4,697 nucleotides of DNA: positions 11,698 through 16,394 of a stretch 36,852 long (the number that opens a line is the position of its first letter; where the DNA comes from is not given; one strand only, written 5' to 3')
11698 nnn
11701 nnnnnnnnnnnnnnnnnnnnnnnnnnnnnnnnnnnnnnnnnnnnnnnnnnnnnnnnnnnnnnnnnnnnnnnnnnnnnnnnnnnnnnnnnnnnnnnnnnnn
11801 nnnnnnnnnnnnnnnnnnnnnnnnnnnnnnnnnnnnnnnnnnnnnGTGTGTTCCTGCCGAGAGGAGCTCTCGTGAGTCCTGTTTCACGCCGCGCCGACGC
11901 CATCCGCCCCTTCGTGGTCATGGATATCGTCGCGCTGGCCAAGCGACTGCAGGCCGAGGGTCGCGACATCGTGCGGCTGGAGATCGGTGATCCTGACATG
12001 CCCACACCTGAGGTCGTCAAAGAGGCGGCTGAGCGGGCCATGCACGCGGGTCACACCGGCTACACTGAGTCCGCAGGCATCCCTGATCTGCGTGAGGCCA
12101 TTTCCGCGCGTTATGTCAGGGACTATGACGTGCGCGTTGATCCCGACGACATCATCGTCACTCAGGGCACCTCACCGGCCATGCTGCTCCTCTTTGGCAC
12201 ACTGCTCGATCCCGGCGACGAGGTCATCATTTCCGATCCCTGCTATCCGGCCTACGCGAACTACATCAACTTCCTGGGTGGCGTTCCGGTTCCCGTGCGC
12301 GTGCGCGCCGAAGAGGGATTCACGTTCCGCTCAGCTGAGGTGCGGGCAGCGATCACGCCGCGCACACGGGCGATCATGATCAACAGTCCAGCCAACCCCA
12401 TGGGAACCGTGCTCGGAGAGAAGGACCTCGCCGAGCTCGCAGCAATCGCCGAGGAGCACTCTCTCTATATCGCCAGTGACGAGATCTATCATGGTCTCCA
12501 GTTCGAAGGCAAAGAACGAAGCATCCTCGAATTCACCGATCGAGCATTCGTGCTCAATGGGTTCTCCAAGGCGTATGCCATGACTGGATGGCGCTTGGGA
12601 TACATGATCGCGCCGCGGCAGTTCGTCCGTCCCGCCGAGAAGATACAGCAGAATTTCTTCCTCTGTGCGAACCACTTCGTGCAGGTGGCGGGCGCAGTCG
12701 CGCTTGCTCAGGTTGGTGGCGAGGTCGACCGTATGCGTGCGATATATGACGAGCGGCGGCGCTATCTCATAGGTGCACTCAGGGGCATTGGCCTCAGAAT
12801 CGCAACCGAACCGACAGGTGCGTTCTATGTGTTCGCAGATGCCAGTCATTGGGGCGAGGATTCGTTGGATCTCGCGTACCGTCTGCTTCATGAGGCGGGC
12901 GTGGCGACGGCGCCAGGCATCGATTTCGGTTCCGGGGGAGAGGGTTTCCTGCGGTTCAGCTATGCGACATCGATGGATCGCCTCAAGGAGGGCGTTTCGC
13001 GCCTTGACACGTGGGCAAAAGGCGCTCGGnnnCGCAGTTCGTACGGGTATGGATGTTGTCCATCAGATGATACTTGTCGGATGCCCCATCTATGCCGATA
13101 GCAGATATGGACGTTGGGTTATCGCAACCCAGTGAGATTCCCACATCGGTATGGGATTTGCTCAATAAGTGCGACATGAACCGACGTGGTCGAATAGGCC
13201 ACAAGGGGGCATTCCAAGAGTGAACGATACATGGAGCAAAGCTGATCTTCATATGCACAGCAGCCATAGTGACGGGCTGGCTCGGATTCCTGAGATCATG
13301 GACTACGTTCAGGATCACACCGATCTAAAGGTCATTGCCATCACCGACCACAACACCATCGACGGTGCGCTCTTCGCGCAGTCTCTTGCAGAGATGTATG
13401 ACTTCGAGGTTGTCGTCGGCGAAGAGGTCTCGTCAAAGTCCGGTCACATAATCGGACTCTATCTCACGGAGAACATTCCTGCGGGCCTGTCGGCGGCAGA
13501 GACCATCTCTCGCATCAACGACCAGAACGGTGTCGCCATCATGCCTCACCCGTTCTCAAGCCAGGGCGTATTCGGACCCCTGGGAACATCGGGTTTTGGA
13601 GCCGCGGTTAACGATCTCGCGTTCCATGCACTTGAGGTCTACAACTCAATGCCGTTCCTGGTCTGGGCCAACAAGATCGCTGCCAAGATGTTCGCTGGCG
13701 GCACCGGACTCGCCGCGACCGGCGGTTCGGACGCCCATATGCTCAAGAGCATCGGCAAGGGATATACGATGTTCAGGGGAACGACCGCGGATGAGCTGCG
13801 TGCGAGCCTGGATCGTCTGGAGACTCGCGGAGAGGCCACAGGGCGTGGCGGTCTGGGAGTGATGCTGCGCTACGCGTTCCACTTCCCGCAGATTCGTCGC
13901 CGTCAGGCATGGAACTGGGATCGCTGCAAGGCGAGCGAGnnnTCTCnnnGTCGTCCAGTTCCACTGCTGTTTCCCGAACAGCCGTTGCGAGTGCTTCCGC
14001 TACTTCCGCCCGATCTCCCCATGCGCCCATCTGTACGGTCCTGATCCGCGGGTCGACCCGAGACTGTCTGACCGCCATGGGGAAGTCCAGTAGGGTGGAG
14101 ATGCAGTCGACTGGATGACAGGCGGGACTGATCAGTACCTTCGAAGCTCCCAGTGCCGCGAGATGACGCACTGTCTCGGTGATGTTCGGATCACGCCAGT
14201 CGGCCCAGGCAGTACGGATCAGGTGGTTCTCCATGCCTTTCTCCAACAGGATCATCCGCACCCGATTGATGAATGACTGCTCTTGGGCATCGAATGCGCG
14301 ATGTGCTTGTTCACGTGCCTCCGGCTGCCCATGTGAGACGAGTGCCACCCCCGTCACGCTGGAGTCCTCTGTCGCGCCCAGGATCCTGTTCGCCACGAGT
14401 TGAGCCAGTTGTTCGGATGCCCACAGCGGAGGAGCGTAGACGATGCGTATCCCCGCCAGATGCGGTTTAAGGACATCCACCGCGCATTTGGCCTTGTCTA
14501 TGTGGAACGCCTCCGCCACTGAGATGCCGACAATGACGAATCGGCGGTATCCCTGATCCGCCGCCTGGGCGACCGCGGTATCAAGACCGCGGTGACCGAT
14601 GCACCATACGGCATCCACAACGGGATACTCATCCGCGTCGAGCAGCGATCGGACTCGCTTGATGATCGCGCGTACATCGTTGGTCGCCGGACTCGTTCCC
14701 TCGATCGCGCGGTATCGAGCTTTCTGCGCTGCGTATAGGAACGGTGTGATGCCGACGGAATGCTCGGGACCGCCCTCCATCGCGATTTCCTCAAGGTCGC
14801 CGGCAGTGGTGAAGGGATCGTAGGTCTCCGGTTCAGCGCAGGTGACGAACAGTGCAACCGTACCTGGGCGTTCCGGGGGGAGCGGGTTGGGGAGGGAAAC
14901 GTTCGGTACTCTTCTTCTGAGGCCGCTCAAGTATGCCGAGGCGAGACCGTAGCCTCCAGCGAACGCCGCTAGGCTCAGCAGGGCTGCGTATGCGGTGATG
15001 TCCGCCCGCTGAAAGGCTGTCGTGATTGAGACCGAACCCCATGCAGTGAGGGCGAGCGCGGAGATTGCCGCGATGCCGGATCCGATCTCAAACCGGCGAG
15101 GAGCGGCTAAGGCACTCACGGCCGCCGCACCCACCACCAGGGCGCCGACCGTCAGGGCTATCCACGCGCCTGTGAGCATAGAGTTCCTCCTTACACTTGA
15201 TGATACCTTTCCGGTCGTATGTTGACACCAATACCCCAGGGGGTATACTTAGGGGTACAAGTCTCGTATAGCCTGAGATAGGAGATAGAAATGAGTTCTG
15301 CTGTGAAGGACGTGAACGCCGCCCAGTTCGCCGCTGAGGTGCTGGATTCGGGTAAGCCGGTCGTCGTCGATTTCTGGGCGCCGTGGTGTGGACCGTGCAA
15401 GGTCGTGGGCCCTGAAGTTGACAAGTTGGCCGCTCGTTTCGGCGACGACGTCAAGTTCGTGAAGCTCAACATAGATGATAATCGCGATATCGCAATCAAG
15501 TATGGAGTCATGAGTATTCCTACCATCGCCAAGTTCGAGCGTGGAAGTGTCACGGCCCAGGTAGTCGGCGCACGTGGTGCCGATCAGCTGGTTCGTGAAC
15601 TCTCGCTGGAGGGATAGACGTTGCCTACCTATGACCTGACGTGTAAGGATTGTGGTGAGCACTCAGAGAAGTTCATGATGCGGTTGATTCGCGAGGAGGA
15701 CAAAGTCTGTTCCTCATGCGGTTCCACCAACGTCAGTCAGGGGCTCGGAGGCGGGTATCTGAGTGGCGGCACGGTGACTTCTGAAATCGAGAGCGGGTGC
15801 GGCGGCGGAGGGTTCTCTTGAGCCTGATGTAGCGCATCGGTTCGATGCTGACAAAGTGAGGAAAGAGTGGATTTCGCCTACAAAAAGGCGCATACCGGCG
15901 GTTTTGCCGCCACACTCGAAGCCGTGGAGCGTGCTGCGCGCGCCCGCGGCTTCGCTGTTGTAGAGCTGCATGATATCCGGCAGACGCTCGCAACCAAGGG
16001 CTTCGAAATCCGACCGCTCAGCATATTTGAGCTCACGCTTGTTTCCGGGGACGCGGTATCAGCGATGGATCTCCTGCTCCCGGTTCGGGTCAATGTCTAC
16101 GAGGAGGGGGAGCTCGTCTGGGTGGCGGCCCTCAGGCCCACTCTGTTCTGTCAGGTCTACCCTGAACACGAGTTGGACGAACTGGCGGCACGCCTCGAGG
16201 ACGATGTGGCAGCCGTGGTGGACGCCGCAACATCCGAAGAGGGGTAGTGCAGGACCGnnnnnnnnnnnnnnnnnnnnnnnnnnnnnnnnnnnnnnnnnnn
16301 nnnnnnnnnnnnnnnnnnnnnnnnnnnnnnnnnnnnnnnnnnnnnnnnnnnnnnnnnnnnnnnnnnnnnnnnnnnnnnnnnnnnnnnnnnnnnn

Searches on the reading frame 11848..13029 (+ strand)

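Call 24: search_protein_families(library=pfam, proteins=[window:11848-13029:+], max_evalue=0.001)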
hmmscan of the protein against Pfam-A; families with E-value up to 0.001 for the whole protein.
window:11848-13029:+ (394 aa): 5 families
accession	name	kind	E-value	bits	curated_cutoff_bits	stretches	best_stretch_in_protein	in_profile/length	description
PF00155.27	Aminotran_1_2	-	1.5e-61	209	19.7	1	40-386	2-361/361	Aminotransferase class I and II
PF01041.23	DegT_DnrJ_EryC1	-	1.6e-13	51.1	19.8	1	102-212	43-146/360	DegT/DnrJ/EryC1/StrS aminotransferase family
PF01053.26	Cys_Met_Meta_PP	-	6.8e-07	28.6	27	1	111-212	79-174/381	Cys/Met metabolism PLP-dependent enzyme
PF01212.27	Beta_elim_lyase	-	2.6e-06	27.4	27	1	52-211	10-168/288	Beta-eliminating lyase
PF00266.25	Aminotran_5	-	0.00011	21.7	21.5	1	99-207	61-171/371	Aminotransferase class-V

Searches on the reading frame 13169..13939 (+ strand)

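Call 24: search_protein_families(library=pfam, proteins=[window:13169-13939:+], max_evalue=0.001)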
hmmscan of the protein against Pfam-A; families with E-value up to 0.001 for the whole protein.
window:13169-13939:+ (257 aa): 2 families
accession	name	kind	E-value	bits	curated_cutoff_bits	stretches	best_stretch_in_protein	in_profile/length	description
PF13263.12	PHP_C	-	2.8e-10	40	21.3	1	172-216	7-53/56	PHP-associated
PF02811.25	PHP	-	2.1e-06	28.6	26.4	1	26-90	1-66/164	PHP domain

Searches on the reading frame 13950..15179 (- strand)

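Call 24: search_protein_families(library=pfam, proteins=[window:13950-15179:-], max_evalue=0.001)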
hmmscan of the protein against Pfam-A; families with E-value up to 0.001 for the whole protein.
window:13950-15179:- (410 aa): 2 families
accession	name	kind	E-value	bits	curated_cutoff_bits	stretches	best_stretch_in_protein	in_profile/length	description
PF00762.24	Ferrochelatase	-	1.9e-12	47.3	27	1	144-404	46-316/317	Ferrochelatase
PF01903.22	CbiX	-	5.5e-09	36.7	22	1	168-263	11-105/106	CbiX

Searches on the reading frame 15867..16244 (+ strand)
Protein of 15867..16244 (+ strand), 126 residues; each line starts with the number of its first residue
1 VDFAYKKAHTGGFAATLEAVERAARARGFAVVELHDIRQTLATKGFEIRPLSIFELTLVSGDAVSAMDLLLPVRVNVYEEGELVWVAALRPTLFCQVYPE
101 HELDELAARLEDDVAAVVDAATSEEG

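Call 24: search_protein_families(library=pfam, proteins=[window:15867-16244:+], max_evalue=0.001)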
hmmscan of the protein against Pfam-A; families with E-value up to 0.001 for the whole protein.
window:15867-16244:+ (126 aa): 1 family
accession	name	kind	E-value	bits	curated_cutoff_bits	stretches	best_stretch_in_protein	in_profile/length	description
PF03625.19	DUF302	-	0.00063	20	23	0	66-91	38-63/63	Domain of unknown function DUF302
